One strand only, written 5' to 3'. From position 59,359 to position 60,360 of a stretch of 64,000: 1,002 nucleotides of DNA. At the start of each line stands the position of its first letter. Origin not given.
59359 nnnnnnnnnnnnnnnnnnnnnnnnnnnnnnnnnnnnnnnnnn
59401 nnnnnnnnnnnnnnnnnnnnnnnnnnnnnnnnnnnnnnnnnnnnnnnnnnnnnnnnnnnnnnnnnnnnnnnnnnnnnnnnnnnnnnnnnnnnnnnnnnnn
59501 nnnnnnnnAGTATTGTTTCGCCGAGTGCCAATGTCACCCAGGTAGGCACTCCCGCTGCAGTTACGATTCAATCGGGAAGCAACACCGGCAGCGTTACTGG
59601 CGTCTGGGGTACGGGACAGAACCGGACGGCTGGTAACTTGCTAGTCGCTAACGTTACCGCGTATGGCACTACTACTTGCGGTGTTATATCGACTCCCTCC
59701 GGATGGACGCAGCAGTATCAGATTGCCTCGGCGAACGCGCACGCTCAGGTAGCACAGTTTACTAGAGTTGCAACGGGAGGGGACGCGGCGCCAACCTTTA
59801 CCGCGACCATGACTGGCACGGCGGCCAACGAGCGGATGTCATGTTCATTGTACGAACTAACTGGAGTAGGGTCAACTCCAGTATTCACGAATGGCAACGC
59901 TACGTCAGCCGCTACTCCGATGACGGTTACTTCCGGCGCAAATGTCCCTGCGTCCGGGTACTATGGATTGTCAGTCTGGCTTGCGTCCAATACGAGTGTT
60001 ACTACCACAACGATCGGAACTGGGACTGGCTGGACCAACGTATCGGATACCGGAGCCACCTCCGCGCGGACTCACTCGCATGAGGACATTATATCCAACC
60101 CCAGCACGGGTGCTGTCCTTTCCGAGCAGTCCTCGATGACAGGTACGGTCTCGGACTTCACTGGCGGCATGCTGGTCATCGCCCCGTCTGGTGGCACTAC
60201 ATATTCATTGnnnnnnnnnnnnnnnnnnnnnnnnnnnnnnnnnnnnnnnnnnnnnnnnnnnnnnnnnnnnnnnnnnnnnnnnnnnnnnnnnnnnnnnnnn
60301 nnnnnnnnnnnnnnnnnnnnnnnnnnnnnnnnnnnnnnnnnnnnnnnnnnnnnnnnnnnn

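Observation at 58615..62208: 1197-aa 20-residue-repeat protein inserted in the head-gene module, sharing its repeat with a tail-tip protein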

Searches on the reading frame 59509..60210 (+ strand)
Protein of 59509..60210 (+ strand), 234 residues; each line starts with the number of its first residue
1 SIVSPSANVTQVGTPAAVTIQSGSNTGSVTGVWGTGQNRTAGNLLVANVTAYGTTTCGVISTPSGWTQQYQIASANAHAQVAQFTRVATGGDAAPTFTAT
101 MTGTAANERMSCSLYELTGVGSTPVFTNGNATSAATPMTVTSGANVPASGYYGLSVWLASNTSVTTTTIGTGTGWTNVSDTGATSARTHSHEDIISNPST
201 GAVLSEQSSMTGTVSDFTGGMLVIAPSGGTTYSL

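Call 28: search_solved_structures(query=A1, max_evalue=1)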
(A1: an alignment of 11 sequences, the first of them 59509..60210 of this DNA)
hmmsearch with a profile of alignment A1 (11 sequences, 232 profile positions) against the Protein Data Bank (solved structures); distinct sequences matched with E-value up to 1: 0.

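Call 37: predict_structure(alignment_id=A1)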
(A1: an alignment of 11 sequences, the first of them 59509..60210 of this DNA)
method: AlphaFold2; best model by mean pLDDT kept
length: 234 residues; sequences in the alignment: 11
mean_pLDDT: 83.8   pTM: 0.85
mean pLDDT of the five models: 83.8, 82.0, 80.4, 78.7, 70.7
residues with pLDDT >= 90: 87; 70-90: 109; 50-70: 37; < 50: 1
segments of 3 or more residues with pLDDT < 50: none
pLDDT, mean of each block of 10 residues (from residue 1): 77 87 79 94 94 92 95 90 94 95 85 92 63 71 82 88 75 79 69 89 84 84 81 58
secondary structure, 60 per line:
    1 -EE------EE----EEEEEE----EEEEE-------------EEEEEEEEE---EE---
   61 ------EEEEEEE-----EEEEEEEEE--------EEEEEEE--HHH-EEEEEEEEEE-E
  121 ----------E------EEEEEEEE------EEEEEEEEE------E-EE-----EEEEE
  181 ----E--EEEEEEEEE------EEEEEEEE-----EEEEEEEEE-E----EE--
elements in order: E16-21 E26-30 E44-52 E67-73 E79-87 E96-102 E109-118 E138-145 E152-160 E176-180 E188-196 E203-210 E216-224

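Call 39: fold_search(model_id=the predicted structure, library=pdb)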
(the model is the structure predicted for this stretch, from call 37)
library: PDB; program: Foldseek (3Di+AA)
matches with E <= 10: 539; with E <= 0.001: 0
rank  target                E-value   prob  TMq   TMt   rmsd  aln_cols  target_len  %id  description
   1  7ye3_E                2.5e-03  0.35  0.23  0.21  14.0       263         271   11  Crystal structure of Lactobacillus rhamnosus 4-deoxy-L-threo-5-hexosulose-uronate ketol-isomerase KduI complexed with  (released 2023-07-05)
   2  6q5u_G                5.7e-03  0.16  0.18  0.13  16.3       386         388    9  High resolution electron cryo-microscopy structure of the bacteriophage PR772 (released 2019-06-19)
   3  6q5u_B                6.0e-03  0.35  0.24  0.17  14.1       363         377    9  High resolution electron cryo-microscopy structure of the bacteriophage PR772 (released 2019-06-19)
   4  4qaw_D                6.4e-03  0.30  0.22  0.11  19.9       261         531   11  Structure of modular Xyn30D from Paenibacillus barcinonensis (released 2014-10-08)
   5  3h9a_A                8.5e-03  0.28  0.24  0.25  12.3       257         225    8  Crystal structure of BacB, an enzyme involved in Bacilysin synthesis, in triclinic form (released 2010-03-02)
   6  4qaw_E                1.4e-02  0.25  0.22  0.12  18.7       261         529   13  Structure of modular Xyn30D from Paenibacillus barcinonensis (released 2014-10-08)
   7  2dcj_B                1.5e-02  0.14  0.19  0.15  21.6       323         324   13  A two-domain structure of alkaliphilic XynJ from Bacillus sp. 41M-1 (released 2007-03-20)
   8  6q5u_D                1.6e-02  0.14  0.19  0.13  15.7       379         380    8  High resolution electron cryo-microscopy structure of the bacteriophage PR772 (released 2019-06-19)
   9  3h7y_A                1.7e-02  0.28  0.26  0.27  13.5       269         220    8  Crystal structure of BacB, an enzyme involved in Bacilysin synthesis, in tetragonal form (released 2009-09-22)
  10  3h7y_B                1.8e-02  0.30  0.27  0.28  11.9       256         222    8  Crystal structure of BacB, an enzyme involved in Bacilysin synthesis, in tetragonal form (released 2009-09-22)
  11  6q5u_H                2.4e-02  0.23  0.25  0.18  14.2       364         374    9  High resolution electron cryo-microscopy structure of the bacteriophage PR772 (released 2019-06-19)
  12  4qaw_A                2.7e-02  0.18  0.21  0.11  19.8       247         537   12  Structure of modular Xyn30D from Paenibacillus barcinonensis (released 2014-10-08)
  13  8k1b_A                2.7e-02  0.13  0.20  0.19  16.5       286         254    8  SID1 transmembrane family member 1 (released 2024-07-10)
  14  3h7j_A                3.2e-02  0.21  0.27  0.27  12.4       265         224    8  Crystal structure of BacB, an enzyme involved in Bacilysin synthesis, in monoclinic form (released 2009-09-22)
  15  3vd3_A                4.6e-02  0.08  0.17  0.06  18.8       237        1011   10  E. coli (lacZ) beta-galactosidase (N460D) (released 2012-04-11)
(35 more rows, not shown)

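Call 45: fold_search(model_id=the predicted structure, library=viral)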
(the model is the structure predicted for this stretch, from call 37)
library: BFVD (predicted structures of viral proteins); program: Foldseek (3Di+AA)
matches with E <= 10: 940; with E <= 0.001: 70
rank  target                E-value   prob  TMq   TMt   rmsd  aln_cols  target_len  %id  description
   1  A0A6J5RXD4            2.4e-09  1.00  0.74  0.35   3.6       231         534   13  Uncharacterized protein [uncultured Caudovirales phage]
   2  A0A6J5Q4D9            6.1e-09  1.00  0.59  0.36   5.0       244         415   16  Uncharacterized protein [uncultured Caudovirales phage]
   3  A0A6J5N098            8.2e-09  1.00  0.62  0.58   5.0       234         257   15  Uncharacterized protein [uncultured Caudovirales phage]
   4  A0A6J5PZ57            1.3e-08  1.00  0.65  0.66   4.7       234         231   18  Uncharacterized protein [uncultured Caudovirales phage]
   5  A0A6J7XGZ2            2.5e-08  1.00  0.65  0.24   4.1       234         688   20  Uncharacterized protein [uncultured Caudovirales phage]
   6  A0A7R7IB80            3.3e-08  1.00  0.65  0.75   3.3       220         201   17  (no name in the UniProt tables at hand)
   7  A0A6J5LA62            4.4e-08  1.00  0.65  0.61   5.3       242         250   19  Uncharacterized protein [uncultured Caudovirales phage]
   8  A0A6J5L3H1            5.0e-08  1.00  0.65  0.65   4.4       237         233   22  Uncharacterized protein [uncultured Caudovirales phage]
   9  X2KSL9                5.6e-08  1.00  0.59  0.45   5.2       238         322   12  Minor tail protein [Mycobacterium phage Hawkeye]
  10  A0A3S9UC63            7.5e-08  1.00  0.68  0.70   3.6       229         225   20  (no name in the UniProt tables at hand)
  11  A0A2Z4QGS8            1.3e-07  1.00  0.65  0.64   4.7       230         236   20  (no name in the UniProt tables at hand)
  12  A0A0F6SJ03            1.6e-07  1.00  0.61  0.58   5.1       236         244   19  Uncharacterized protein [Sinorhizobium phage phiN3]
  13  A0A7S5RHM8            1.8e-07  1.00  0.63  0.50   4.4       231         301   19  (no name in the UniProt tables at hand)
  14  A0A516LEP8            2.4e-07  1.00  0.58  0.37   5.8       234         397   18  (no name in the UniProt tables at hand)
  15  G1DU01                3.0e-07  1.00  0.58  0.45   5.1       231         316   20  Minor tail protein [Mycobacterium phage Shauna1]
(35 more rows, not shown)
